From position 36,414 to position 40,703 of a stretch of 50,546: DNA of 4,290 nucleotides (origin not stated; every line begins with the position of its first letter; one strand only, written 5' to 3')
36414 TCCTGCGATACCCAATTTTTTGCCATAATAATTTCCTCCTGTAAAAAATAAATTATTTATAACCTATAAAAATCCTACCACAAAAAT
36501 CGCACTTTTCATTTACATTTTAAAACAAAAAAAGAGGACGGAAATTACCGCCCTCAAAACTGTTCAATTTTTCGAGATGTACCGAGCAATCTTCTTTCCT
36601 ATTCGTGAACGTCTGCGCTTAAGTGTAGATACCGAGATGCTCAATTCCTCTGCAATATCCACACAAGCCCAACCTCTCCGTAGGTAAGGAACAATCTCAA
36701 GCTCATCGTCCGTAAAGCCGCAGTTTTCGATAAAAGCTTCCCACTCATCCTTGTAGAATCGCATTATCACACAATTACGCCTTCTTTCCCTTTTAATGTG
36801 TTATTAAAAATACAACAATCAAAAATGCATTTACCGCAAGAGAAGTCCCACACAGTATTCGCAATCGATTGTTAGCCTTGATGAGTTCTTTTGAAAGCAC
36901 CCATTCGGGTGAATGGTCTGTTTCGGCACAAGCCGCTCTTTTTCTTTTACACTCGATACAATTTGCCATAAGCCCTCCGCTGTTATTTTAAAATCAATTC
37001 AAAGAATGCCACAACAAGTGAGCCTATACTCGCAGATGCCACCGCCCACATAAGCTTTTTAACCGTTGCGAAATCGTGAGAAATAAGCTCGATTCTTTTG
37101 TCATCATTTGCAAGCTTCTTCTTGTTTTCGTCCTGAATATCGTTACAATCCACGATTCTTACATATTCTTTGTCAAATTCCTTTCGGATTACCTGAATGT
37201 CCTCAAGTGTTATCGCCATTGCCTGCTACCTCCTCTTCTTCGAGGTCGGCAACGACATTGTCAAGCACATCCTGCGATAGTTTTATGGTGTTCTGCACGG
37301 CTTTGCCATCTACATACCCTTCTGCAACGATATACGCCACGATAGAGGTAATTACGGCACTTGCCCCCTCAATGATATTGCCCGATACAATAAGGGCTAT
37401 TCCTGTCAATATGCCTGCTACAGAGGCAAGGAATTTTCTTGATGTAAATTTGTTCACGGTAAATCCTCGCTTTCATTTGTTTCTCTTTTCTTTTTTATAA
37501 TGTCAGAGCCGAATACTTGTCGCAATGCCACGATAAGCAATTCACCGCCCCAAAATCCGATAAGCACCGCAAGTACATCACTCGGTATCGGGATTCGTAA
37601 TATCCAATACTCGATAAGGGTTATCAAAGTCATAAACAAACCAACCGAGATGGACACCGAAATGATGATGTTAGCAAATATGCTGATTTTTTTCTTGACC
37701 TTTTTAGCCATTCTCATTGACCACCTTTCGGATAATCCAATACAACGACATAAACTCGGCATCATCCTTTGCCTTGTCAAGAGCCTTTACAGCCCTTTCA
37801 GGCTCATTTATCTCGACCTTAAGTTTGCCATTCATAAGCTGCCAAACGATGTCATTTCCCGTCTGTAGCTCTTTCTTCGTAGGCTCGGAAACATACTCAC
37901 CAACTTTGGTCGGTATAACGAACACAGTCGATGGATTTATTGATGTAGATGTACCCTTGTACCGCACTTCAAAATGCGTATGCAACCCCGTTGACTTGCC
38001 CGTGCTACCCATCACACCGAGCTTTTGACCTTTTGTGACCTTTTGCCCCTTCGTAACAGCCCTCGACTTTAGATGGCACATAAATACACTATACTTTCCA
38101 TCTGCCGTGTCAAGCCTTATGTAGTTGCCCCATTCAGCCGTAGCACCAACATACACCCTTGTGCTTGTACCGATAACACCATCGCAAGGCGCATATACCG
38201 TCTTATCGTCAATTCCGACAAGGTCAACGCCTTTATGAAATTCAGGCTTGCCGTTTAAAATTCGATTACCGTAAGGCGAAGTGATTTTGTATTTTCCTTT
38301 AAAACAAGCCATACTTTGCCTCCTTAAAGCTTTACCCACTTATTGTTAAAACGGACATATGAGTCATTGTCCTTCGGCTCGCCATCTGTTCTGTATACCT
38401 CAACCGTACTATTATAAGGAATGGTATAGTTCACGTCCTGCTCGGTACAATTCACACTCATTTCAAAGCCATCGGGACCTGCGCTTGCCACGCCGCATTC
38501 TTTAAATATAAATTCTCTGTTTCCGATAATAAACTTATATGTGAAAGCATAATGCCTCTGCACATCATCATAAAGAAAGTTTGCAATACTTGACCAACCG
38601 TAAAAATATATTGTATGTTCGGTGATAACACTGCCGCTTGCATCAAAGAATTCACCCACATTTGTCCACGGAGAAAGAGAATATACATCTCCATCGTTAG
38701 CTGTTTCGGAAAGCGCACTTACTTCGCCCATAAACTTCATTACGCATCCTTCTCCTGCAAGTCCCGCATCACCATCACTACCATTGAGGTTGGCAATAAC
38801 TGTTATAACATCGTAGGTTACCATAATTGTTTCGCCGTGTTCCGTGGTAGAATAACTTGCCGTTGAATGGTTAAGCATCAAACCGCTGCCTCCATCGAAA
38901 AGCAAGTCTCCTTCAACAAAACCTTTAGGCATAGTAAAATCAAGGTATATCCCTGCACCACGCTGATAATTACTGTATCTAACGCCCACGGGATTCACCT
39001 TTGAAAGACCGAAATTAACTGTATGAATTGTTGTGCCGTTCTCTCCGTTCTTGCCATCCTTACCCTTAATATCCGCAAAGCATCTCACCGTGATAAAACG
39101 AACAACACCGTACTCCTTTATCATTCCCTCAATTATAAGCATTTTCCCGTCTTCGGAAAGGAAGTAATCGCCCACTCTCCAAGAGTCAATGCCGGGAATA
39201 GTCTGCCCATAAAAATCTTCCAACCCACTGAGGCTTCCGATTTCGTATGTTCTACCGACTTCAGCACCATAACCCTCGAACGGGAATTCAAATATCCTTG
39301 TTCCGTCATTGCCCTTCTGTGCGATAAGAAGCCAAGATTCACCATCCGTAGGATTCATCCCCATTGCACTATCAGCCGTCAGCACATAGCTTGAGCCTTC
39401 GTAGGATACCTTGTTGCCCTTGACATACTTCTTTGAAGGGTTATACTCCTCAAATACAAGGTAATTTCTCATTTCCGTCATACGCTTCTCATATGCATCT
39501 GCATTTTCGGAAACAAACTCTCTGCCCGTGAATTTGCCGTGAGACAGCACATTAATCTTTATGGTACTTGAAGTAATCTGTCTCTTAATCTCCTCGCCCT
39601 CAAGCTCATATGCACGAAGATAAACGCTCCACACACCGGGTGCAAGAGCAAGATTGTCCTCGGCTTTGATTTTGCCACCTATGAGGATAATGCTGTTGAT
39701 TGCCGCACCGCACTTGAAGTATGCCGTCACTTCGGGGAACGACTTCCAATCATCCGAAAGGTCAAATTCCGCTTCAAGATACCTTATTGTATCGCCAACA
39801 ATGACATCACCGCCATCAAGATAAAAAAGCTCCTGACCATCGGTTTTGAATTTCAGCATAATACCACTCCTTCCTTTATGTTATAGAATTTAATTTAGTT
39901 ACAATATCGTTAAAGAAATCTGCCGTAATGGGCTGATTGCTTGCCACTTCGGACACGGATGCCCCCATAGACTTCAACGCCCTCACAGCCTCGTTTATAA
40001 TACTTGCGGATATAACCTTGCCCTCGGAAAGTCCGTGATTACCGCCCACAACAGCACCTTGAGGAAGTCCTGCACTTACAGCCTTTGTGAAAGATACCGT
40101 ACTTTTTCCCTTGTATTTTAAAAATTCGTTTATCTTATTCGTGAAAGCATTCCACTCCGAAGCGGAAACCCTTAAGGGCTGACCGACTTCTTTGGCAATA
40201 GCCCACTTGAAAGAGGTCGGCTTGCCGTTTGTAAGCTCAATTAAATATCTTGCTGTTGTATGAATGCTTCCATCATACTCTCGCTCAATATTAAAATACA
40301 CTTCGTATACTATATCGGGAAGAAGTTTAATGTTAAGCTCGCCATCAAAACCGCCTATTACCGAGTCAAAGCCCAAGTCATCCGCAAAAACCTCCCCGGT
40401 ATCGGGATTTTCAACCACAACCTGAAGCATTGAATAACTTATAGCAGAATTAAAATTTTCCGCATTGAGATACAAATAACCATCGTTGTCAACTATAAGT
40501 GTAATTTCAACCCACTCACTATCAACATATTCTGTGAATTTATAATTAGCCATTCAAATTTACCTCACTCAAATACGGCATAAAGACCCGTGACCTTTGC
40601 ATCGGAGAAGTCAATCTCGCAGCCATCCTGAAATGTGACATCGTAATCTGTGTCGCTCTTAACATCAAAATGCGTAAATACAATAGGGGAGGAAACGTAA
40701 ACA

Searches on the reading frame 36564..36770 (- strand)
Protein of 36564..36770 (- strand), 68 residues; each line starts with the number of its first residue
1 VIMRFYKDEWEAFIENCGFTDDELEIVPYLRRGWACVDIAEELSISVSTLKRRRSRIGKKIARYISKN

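Call 70: search_protein_families(library=pfam, proteins=[window:36564-36770:-], max_evalue=0.1)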
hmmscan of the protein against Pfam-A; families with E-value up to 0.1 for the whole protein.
window:36564-36770:- (68 aa): 11 families
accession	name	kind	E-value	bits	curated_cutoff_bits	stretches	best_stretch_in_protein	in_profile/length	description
PF13384.12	HTH_23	-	0.00042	20.5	24.6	1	24-56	8-40/50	Homeodomain-like domain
PF00196.25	GerE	-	0.00087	19.3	23.5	1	19-61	3-45/57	Bacterial regulatory proteins, luxR family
PF08281.18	Sigma70_r4_2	-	0.0064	16.6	25.7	1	38-57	31-50/54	Sigma-70, region 4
PF02796.21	HTH_7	-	0.013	16.1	23.8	1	32-52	20-40/45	Helix-turn-helix domain of resolvase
PF13518.12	HTH_28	-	0.027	15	25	1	24-56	3-35/52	Helix-turn-helix domain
PF00165.29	HTH_AraC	-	0.032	14.8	26.6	0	38-65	13-41/42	Bacterial regulatory helix-turn-helix proteins, AraC family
PF02042.20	RWP-RK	-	0.048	14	29.3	1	36-57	15-36/49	RWP-RK domain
PF13560.12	HTH_31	-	0.052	14.3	27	0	31-52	12-33/64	Helix-turn-helix domain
PF12840.13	HTH_20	-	0.057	13.8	27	1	25-52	8-37/51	Helix-turn-helix domain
PF01022.26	HTH_5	-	0.066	13.5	22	0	24-51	5-33/47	Bacterial regulatory protein, arsR family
PF13412.12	HTH_24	-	0.088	12.8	21.9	0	38-53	22-37/48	Winged helix-turn-helix DNA-binding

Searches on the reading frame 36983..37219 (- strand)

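Call 70: search_protein_families(library=pfam, proteins=[window:36983-37219:-], max_evalue=0.1)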
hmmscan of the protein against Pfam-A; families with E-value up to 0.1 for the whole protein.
window:36983-37219:- (78 aa): 1 family
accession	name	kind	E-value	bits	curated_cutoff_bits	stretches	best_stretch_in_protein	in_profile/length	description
PF01728.25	FtsJ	-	0.013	15.8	24.1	1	2-76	50-125/181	FtsJ-like methyltransferase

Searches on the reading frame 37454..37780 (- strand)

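Call 70: search_protein_families(library=pfam, proteins=[window:37454-37780:-], max_evalue=0.1)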
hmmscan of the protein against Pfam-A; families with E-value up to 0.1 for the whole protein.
window:37454-37780:- (108 aa): 2 families
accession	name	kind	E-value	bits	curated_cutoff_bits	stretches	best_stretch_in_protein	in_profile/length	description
PF11712.13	Vma12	-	0.014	15.8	25.5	1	23-85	66-121/137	Endoplasmic reticulum-based factor for assembly of V-ATPase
PF07136.16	DUF1385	-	0.061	13.1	22.1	1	13-67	20-68/227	Protein of unknown function (DUF1385)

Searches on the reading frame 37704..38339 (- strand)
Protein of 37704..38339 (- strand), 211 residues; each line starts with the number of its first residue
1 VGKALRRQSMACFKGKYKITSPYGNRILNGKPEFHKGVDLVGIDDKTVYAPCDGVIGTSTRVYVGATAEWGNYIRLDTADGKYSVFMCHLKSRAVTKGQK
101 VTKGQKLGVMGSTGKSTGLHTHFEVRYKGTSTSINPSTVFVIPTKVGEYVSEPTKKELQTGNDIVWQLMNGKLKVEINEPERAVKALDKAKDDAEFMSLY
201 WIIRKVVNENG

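Call 13: search_protein_families(library=phrogs, proteins=[window:37704-38339:-], max_evalue=0.00001)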
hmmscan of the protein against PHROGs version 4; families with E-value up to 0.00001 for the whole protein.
window:37704-38339:- (211 aa): 20 families
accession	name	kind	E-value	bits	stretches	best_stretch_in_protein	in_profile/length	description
phrog_14988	-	other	2.4e-25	90.8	1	14-135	11-136/272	peptidase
phrog_7767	-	other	1.4e-24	87.9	1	15-146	2-125/194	metallo-endopeptidase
phrog_3578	-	lysis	3.2e-20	73.9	1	16-140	213-356/405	endolysin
phrog_6700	-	lysis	1.6e-16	59.5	1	27-156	2618-2741/2898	endolysin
phrog_1067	-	head and packaging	3.5e-16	59.9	1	28-151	755-870/991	minor head protein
phrog_10030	-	tail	5.6e-15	54.7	1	27-147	1906-2025/2105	tail length tape measure protein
phrog_3084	-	lysis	8.5e-15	55.7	1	15-164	8-159/468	endolysin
phrog_880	-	lysis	1.2e-14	55.6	1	11-128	9-122/435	endolysin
phrog_16615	-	other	3.2e-12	47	1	34-142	418-519/529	peptidase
phrog_37190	-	other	2.2e-10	41.4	1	19-138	123-236/244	peptidase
phrog_28089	-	lysis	3.2e-10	39.5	1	9-144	568-694/1141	endolysin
phrog_11037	-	unknown function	6.2e-10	39.8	1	38-128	194-286/365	-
phrog_8537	-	unknown function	6.3e-10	39.9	1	28-136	5-114/384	-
phrog_28672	-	other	6.9e-10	39.1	1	18-128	275-376/397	metallo-endopeptidase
phrog_4070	-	tail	3.5e-09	36.4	1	29-128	619-712/989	tail length tape measure protein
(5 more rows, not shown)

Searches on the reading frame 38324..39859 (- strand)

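Call 13: search_protein_families(library=phrogs, proteins=[window:38324-39859:-], max_evalue=0.00001)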
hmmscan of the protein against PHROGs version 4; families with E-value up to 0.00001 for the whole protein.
window:38324-39859:- (511 aa): 1 family
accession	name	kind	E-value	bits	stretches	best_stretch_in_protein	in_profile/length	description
phrog_26419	-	tail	7.5e-06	25.7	0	133-187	157-211/567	tail fiber protein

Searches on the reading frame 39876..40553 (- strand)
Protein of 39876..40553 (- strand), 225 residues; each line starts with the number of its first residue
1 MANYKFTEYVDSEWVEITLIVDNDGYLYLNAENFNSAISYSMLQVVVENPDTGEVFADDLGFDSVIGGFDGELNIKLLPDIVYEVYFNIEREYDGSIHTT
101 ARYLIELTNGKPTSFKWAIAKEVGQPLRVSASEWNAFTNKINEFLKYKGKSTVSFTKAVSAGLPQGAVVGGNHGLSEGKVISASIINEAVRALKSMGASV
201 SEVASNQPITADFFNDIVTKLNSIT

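Call 13: search_protein_families(library=phrogs, proteins=[window:39876-40553:-], max_evalue=0.00001)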
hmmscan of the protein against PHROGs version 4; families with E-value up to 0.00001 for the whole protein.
window:39876-40553:- (225 aa): 1 family
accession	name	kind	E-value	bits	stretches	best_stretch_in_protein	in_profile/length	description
phrog_37329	-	unknown function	2.1e-14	54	1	85-224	468-593/594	-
